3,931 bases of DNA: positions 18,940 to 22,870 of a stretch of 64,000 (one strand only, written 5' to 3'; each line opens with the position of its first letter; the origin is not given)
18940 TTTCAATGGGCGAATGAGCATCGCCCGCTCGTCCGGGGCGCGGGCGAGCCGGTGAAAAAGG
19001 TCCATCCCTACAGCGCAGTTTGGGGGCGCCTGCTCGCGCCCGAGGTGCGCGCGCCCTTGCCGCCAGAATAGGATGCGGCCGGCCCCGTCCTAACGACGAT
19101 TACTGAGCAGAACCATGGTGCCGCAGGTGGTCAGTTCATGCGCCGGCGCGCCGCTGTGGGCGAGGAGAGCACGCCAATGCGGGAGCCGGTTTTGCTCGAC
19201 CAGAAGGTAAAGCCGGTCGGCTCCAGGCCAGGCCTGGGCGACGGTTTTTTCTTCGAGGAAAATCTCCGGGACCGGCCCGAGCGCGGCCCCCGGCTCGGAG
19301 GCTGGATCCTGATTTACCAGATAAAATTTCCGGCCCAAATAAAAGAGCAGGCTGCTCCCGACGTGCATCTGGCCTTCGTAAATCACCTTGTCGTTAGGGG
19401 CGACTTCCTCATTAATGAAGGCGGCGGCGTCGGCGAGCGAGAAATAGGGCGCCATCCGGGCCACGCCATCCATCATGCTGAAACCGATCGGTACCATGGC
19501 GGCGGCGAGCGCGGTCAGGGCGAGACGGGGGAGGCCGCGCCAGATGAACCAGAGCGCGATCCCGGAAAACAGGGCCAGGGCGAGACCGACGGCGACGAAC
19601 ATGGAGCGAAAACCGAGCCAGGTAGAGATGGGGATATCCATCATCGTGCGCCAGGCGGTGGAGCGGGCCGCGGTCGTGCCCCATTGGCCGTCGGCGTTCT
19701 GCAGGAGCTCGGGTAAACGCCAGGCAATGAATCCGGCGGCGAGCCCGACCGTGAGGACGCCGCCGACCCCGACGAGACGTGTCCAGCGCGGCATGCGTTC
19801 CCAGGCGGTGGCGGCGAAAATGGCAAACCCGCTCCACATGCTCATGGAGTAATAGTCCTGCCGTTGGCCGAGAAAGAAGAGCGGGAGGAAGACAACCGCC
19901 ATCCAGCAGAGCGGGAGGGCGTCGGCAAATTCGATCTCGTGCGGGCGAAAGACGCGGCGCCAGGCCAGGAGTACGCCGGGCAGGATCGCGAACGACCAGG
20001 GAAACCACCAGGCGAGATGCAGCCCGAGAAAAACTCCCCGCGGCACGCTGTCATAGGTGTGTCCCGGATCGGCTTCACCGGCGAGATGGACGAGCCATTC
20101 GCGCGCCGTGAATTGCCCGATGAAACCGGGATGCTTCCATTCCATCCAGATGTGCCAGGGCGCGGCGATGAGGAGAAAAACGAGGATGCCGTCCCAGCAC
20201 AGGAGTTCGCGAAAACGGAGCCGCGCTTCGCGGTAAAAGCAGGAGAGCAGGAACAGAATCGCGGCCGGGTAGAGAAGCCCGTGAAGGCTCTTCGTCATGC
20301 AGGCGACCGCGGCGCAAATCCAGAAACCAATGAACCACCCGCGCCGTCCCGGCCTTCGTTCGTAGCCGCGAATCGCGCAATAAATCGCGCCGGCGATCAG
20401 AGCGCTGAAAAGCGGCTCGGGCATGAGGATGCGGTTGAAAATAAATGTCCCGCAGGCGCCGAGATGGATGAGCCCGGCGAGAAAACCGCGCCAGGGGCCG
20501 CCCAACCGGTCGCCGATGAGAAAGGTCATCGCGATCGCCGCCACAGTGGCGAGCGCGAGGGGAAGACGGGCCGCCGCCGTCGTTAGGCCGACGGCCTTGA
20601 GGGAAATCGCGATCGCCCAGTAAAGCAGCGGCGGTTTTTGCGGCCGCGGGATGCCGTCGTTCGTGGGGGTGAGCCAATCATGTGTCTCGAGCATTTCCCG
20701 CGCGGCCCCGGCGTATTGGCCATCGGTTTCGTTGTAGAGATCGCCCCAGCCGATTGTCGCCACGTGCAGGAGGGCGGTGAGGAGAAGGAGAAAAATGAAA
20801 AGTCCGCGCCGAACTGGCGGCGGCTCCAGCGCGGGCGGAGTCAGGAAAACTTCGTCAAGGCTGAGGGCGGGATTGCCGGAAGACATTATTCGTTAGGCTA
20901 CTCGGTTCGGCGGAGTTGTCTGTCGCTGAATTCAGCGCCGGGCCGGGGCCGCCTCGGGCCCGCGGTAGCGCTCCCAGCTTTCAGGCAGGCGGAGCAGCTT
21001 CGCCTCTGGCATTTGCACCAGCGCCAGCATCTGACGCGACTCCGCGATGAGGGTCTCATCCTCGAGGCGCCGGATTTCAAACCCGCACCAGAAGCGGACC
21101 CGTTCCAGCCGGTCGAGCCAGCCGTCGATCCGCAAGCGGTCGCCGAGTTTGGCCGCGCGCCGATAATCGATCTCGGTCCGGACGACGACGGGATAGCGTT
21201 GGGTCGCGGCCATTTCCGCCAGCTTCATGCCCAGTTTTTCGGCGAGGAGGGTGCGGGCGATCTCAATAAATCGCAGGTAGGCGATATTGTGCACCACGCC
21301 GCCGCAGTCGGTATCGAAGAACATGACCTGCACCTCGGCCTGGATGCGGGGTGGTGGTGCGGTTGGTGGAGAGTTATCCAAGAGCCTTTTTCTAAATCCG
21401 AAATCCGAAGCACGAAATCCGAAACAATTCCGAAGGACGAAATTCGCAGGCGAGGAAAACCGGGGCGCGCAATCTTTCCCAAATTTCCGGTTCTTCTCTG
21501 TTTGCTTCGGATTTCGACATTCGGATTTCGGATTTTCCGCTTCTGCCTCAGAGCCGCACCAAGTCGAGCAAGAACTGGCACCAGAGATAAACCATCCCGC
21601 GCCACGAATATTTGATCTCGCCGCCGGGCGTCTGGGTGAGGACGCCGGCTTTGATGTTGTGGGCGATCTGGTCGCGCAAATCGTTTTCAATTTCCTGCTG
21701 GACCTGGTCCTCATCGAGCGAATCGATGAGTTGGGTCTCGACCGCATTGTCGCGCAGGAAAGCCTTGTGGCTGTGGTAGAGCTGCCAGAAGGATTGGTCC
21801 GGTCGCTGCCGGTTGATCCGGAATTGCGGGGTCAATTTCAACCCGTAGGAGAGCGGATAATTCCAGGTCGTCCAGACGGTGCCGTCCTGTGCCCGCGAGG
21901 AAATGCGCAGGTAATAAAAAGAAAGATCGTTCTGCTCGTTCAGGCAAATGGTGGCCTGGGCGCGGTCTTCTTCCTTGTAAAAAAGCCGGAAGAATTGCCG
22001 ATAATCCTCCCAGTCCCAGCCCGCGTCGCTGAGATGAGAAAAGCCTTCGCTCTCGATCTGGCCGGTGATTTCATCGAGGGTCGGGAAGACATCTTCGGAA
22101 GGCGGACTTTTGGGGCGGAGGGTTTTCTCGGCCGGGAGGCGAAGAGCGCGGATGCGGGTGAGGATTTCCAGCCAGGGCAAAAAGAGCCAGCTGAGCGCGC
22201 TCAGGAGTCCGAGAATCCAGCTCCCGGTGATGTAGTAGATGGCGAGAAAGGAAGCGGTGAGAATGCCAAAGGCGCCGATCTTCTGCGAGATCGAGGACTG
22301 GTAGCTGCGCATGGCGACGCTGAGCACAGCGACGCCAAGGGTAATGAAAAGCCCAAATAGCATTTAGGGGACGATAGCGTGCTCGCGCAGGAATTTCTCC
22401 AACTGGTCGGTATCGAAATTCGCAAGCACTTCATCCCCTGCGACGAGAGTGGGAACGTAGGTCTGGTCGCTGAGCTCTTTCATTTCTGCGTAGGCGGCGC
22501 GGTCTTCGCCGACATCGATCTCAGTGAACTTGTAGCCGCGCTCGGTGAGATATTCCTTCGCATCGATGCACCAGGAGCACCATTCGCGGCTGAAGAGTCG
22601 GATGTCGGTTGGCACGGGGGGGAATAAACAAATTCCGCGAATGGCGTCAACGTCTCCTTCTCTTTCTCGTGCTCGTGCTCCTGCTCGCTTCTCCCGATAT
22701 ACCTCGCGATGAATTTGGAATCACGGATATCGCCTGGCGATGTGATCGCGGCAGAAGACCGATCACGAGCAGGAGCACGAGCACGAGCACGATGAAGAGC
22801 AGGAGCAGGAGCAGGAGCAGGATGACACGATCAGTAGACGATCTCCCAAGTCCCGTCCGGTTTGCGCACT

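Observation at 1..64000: Hyper-abundant, strand-symmetric 9-mer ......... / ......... spread through the whole window (about one per 850 bp)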

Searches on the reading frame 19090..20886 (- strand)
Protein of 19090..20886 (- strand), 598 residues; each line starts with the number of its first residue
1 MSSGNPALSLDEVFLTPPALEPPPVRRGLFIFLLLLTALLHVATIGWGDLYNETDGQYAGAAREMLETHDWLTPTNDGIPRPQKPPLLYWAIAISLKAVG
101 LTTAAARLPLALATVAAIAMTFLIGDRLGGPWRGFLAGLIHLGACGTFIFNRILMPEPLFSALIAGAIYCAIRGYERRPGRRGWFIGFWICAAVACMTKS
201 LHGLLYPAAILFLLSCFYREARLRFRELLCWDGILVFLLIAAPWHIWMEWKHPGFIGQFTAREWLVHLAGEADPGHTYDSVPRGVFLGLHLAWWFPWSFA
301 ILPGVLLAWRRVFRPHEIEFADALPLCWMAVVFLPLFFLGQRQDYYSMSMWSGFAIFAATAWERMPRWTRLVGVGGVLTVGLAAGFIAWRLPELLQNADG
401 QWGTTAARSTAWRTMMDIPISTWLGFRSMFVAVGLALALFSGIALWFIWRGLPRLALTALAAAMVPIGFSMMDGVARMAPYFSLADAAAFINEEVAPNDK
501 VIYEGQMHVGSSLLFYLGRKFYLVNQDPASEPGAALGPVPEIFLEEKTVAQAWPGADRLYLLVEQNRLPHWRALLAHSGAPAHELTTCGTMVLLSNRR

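Call 8: search_protein_families(library=ncbifam, proteins=[window:19090-20886:-])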
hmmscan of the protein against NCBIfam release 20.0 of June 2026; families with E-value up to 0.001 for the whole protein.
window:19090-20886:- (598 aa): 1 family
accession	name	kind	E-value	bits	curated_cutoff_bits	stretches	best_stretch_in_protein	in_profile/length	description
NF009784.2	PRK13279.1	equivalog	4.6e-16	58.5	567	1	31-381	8-353/539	lipid IV(A) 4-amino-4-deoxy-L-arabinosyltransferase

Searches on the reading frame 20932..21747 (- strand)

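Call 38: search_protein_families(library=pfam, proteins=[window:20932-21747:-], max_evalue=0.00001)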
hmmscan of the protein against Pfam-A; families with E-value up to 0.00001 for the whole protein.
window:20932-21747:- (271 aa): 2 families
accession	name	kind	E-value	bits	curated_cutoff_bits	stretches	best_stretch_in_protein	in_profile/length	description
PF13279.12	4HBT_2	-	6.9e-17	62.5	25.5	1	145-257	5-117/122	Thioesterase-like superfamily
PF03061.28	4HBT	-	1.7e-13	51.1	20.6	1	149-232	1-77/79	Thioesterase superfamily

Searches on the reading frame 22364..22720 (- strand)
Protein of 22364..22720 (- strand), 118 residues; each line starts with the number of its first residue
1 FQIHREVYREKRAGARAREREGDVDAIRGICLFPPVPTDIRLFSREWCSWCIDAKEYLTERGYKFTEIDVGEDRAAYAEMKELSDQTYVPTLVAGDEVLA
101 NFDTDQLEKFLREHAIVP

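Call 38: search_protein_families(library=pfam, proteins=[window:22364-22720:-], max_evalue=0.00001)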
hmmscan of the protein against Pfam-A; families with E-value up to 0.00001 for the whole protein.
window:22364-22720:- (118 aa): 1 family
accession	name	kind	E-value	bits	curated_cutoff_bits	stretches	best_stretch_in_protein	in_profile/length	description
PF00462.30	Glutaredoxin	-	4.6e-15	56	22.9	1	41-98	2-59/60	Glutaredoxin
